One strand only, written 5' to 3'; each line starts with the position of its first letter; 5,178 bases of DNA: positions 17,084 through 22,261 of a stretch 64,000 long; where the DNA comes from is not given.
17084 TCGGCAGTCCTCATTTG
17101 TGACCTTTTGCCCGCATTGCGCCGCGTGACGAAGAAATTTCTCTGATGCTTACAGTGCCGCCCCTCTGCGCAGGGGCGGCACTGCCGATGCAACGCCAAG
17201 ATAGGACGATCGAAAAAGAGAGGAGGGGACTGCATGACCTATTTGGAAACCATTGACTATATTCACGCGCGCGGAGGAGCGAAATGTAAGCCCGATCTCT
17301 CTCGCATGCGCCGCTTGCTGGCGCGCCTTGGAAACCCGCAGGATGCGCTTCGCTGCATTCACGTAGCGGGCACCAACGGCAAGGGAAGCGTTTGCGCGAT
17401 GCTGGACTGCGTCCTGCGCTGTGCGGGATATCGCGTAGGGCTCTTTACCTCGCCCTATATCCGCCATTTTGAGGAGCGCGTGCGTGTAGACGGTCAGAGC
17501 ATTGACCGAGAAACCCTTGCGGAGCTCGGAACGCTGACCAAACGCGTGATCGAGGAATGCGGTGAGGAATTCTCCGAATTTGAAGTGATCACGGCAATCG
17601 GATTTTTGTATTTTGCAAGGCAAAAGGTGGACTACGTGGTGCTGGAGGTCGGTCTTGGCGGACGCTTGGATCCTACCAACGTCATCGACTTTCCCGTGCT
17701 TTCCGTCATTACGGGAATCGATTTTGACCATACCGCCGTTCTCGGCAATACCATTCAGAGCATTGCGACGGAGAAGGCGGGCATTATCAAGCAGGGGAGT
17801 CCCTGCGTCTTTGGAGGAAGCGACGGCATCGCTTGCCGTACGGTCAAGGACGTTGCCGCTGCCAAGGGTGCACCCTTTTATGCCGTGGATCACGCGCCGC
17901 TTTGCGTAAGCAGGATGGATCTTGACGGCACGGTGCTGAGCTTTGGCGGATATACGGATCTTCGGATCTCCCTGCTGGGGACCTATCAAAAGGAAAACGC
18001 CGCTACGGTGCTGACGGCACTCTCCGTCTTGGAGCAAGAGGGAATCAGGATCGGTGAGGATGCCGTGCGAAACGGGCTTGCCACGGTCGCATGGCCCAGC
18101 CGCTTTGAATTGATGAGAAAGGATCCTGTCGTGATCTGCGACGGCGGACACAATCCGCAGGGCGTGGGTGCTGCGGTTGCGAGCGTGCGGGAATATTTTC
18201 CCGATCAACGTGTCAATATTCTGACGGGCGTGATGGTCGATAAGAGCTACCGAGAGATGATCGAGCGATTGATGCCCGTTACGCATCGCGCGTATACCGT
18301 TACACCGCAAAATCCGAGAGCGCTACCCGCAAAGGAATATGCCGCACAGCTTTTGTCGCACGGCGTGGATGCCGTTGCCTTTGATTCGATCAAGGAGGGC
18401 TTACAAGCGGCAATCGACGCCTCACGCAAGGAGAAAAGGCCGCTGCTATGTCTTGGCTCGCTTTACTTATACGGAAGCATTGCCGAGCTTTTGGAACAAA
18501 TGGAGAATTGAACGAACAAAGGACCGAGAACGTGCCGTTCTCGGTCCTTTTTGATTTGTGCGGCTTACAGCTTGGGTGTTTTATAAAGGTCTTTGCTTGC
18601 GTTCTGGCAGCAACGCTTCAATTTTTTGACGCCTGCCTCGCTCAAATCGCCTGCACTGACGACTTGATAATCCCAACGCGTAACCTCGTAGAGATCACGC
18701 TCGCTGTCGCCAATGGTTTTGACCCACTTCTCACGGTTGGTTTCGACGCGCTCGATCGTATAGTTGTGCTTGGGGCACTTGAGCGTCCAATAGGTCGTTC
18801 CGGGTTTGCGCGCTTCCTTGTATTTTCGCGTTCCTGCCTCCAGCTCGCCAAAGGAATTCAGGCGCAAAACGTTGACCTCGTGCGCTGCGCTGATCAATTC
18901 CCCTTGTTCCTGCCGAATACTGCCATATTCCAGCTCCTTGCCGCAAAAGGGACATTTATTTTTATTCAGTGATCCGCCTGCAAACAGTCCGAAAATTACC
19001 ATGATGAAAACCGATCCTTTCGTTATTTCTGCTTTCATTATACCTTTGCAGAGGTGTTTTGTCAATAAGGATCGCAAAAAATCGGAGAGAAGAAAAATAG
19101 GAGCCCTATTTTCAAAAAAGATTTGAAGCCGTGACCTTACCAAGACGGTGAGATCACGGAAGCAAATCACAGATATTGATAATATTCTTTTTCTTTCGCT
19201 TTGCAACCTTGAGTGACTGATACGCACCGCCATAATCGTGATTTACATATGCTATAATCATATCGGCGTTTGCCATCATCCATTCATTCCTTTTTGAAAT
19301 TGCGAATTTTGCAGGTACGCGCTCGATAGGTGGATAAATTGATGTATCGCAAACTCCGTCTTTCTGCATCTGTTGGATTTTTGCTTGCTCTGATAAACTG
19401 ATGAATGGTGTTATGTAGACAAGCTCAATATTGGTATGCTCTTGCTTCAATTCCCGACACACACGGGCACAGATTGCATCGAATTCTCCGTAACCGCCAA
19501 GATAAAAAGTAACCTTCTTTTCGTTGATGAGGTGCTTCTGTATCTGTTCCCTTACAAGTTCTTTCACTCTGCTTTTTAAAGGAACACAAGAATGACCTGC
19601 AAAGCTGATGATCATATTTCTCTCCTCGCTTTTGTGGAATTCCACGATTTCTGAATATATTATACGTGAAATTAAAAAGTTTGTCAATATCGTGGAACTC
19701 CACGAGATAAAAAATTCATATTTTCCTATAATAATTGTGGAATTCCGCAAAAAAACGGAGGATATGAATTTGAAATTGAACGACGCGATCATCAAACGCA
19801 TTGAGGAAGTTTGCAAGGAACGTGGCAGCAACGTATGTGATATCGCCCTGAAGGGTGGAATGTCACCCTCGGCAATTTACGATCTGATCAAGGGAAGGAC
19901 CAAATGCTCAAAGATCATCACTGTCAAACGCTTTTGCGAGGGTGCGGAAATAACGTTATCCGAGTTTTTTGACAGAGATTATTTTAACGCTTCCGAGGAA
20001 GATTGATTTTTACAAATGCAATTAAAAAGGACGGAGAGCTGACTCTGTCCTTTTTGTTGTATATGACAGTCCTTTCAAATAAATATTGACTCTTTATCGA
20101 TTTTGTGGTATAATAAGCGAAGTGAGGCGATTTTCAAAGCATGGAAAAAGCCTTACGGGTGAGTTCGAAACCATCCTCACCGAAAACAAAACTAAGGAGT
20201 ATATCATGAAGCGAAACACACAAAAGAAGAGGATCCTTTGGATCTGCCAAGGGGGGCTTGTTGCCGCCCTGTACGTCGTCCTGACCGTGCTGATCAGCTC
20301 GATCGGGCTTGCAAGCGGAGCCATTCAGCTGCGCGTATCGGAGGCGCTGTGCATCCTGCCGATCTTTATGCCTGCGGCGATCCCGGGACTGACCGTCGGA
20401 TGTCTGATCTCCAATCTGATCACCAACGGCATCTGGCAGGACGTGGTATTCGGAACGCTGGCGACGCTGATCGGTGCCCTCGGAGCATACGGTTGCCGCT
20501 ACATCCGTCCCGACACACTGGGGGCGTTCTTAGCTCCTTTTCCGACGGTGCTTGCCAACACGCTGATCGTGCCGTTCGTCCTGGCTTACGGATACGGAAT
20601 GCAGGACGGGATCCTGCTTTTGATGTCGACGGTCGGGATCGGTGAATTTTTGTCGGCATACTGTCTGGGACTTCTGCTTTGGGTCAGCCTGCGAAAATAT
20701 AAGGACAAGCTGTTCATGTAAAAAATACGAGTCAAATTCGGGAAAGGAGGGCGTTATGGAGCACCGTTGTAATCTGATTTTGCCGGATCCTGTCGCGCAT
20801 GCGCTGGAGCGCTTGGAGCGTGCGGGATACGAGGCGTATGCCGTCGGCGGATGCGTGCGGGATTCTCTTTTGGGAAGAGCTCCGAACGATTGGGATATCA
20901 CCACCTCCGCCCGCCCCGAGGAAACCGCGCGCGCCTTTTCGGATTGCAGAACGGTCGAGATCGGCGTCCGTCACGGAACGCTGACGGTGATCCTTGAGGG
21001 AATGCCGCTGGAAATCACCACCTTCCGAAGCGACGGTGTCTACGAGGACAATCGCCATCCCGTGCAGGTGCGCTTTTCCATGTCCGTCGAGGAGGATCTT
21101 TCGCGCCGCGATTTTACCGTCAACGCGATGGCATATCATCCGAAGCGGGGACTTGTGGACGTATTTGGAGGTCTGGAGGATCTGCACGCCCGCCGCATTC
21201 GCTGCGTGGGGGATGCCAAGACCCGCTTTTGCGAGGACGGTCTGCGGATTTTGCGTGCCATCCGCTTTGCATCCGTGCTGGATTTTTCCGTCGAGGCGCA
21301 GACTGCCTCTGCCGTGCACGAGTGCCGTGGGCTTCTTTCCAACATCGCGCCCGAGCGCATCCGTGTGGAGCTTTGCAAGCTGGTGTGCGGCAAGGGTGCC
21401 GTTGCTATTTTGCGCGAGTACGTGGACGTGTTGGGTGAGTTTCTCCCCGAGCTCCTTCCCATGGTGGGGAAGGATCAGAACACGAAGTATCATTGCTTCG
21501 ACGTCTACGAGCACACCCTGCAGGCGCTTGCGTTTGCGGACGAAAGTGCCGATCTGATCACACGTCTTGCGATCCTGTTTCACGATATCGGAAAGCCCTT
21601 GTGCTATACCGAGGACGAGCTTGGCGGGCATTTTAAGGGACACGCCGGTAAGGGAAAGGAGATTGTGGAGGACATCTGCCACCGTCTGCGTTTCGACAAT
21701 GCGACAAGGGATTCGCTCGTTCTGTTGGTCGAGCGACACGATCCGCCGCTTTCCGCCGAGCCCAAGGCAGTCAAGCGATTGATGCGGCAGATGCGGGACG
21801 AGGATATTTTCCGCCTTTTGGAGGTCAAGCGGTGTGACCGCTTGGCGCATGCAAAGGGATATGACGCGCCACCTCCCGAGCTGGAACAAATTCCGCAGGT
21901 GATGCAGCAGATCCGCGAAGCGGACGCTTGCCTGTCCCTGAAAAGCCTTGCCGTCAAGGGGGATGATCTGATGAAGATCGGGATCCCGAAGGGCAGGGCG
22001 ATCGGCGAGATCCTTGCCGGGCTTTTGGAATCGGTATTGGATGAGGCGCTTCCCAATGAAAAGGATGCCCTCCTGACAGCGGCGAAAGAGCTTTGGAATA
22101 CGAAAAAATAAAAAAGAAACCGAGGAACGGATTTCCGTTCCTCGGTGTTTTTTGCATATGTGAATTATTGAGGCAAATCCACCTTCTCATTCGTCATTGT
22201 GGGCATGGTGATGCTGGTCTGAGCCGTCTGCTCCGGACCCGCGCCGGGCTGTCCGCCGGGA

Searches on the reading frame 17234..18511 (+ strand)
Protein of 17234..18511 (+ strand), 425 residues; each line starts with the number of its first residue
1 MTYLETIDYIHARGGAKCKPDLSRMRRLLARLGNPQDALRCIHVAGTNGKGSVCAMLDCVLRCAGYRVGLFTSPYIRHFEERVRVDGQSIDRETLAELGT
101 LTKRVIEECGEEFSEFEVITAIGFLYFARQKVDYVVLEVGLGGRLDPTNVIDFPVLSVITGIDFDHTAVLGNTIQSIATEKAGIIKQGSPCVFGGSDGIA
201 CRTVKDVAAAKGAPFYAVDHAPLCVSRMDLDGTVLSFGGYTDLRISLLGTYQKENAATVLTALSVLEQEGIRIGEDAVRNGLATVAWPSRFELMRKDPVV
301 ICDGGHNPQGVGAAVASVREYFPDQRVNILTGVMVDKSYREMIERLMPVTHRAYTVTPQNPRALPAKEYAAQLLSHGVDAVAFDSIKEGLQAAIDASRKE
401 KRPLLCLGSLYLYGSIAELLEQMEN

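Call 57: search_protein_families(library=pfam, proteins=[window:17234-18511:+], max_evalue=0.00001)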
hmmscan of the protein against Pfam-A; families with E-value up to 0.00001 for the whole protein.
window:17234-18511:+ (425 aa): 2 families
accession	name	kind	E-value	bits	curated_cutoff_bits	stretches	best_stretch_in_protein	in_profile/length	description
PF02875.26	Mur_ligase_C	-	7.3e-17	62.8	28.4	1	290-409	2-126/127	Mur ligase, glutamate ligase domain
PF08245.18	Mur_ligase_M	-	2.2e-06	28.2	24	0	44-262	1-199/200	Mur ligase middle domain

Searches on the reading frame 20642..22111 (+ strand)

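Call 57: search_protein_families(library=pfam, proteins=[window:20642-22111:+], max_evalue=0.00001)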
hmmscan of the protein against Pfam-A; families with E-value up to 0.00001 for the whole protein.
window:20642-22111:+ (489 aa): 4 families
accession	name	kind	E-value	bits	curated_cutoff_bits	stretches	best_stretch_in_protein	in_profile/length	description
PF01743.26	PolyA_pol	-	9.4e-38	129.8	23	1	65-187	1-126/126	Poly A polymerase head domain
PF13735.12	tRNA_NucTran2_2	-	2.9e-11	44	27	1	416-480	83-148/149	tRNA nucleotidyltransferase domain 2 putative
PF12627.12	PolyA_pol_RNAbd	-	4.9e-10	39.5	22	1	214-262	1-49/64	Probable RNA and SrmB- binding site of polymerase A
PF01966.28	HD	-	7.5e-09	36.3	22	1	288-401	1-113/116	HD domain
